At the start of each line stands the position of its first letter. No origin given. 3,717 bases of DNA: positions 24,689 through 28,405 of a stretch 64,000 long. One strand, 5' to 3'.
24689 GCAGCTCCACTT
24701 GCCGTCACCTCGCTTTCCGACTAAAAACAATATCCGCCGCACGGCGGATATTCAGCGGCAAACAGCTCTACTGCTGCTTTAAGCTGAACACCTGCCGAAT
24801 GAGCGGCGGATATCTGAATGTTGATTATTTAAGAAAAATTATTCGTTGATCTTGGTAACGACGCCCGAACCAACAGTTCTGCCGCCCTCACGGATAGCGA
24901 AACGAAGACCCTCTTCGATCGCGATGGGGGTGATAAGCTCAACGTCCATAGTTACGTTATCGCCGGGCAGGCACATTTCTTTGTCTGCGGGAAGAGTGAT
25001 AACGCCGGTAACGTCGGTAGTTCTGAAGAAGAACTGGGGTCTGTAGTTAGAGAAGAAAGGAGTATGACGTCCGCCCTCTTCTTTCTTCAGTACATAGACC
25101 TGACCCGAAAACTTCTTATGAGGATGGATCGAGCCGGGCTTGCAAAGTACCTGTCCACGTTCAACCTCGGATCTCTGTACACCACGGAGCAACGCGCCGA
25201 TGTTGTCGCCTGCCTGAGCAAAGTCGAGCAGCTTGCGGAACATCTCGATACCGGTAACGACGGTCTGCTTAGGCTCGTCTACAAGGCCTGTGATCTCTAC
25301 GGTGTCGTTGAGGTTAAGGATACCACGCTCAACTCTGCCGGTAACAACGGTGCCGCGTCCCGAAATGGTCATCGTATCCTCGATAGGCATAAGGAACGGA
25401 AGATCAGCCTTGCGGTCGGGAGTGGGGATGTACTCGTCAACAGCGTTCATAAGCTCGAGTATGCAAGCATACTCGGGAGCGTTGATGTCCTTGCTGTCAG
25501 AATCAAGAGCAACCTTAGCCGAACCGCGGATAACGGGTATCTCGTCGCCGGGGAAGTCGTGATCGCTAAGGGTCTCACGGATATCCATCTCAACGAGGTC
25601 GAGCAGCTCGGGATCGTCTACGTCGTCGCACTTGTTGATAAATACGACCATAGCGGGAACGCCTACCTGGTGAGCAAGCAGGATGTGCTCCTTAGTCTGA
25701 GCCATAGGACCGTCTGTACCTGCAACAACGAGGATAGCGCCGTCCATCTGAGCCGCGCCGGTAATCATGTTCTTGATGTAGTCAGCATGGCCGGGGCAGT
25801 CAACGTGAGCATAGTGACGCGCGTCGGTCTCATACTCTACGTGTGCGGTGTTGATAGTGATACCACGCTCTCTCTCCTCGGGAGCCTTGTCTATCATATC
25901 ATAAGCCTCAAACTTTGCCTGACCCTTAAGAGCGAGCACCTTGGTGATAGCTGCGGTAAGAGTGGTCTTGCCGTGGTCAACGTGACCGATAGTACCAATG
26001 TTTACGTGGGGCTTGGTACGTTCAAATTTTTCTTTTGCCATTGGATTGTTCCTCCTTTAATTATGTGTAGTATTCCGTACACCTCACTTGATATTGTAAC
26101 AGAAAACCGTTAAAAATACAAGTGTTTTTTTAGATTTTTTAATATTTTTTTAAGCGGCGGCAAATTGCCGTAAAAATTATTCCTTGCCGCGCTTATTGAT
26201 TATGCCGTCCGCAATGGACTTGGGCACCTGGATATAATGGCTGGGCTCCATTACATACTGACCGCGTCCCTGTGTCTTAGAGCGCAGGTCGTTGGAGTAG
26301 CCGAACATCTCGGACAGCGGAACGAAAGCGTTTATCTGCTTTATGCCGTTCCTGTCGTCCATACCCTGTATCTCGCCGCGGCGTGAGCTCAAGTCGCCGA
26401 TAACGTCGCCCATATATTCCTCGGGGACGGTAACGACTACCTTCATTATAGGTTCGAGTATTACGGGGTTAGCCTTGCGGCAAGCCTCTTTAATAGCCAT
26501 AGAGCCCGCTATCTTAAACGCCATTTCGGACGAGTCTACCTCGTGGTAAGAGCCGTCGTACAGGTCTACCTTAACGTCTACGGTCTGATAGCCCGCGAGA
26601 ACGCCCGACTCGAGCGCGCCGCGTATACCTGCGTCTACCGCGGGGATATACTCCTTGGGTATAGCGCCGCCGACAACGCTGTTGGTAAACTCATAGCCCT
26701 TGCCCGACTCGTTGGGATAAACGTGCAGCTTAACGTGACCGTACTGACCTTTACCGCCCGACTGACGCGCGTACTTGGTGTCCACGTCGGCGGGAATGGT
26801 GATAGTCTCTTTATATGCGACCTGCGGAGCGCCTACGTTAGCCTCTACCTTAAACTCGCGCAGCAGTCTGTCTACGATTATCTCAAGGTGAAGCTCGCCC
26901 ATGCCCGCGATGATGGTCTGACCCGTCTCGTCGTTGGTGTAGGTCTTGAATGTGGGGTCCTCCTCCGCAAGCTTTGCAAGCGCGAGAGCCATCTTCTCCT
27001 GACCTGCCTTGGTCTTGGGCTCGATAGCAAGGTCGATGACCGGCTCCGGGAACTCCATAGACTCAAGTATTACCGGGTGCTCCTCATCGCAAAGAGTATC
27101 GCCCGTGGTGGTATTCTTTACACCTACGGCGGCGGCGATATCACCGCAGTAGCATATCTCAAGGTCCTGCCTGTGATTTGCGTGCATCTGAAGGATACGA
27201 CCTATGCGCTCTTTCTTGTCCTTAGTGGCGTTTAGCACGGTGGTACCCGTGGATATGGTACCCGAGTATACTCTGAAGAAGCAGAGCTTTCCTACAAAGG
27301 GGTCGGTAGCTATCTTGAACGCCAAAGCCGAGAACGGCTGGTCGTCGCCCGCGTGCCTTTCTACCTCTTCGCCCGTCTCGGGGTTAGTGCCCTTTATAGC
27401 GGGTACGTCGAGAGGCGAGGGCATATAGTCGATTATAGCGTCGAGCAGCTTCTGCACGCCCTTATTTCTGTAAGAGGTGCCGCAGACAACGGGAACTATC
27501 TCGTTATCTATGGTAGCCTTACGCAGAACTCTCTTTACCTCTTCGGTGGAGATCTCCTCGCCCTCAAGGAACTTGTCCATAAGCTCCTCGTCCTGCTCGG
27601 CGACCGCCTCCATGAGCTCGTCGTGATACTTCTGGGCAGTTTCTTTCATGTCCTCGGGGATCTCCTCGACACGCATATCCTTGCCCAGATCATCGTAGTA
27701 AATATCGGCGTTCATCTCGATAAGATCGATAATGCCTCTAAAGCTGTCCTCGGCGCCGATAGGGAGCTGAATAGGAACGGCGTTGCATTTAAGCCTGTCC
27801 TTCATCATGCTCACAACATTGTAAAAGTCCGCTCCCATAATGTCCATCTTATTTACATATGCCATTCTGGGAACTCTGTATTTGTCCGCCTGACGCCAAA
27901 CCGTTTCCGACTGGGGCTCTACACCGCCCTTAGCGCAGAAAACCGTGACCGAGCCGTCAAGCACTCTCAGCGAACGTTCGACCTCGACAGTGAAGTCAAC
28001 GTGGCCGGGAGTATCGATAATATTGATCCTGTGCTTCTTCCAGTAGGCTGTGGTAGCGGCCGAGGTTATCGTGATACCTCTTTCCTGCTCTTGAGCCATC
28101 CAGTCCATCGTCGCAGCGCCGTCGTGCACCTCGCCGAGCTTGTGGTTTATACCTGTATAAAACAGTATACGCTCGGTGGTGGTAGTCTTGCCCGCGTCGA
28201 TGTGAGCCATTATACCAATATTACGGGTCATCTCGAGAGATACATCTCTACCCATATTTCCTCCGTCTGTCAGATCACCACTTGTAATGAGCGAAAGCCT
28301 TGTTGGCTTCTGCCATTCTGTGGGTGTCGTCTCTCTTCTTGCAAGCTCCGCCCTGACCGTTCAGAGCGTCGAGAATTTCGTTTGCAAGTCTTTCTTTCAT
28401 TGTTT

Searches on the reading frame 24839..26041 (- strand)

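Call 46: search_protein_families(library=pfam, proteins=[window:24839-26041:-], max_evalue=0.00001)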
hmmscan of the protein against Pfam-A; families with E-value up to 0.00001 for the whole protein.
window:24839-26041:- (400 aa): 3 families
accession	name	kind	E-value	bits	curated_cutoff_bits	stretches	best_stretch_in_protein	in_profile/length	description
PF00009.33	GTP_EFTU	-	7.6e-62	208.7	26.5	1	10-207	1-188/188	Elongation factor Tu GTP binding domain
PF03143.23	GTP_EFTU_D3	-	4e-38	130.4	27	1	304-398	1-105/106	Elongation factor Tu C-terminal domain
PF03144.31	GTP_EFTU_D2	-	8.5e-19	68.2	30.3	1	230-300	1-73/73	Elongation factor Tu domain 2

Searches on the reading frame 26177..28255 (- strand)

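Call 46: search_protein_families(library=pfam, proteins=[window:26177-28255:-], max_evalue=0.00001)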
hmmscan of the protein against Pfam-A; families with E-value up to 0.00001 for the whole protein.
window:26177-28255:- (692 aa): 7 families
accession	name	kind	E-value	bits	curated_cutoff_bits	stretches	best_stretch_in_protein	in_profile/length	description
PF00009.33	GTP_EFTU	-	3.7e-64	216.2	26.5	1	10-280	3-188/188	Elongation factor Tu GTP binding domain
PF03764.24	EFG_IV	-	2.5e-46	156.8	24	1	477-596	1-121/121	Elongation factor G, domain IV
PF14492.12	EFG_III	-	2.4e-32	111.2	27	1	402-475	1-74/75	Elongation Factor G, domain III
PF00679.30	EFG_C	-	9.5e-30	102.9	27.9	1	599-683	2-87/89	Elongation factor G C-terminus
PF03144.31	GTP_EFTU_D2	-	1.8e-17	64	30.3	1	322-389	1-73/73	Elongation factor Tu domain 2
PF22042.2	EF-G_D2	-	2.3e-16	60.1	27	1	307-390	1-83/84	Elongation factor G domain 2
PF16658.11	RF3_C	-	5.2e-06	26.8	40.1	0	413-486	17-90/132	Class II release factor RF3, C-terminal domain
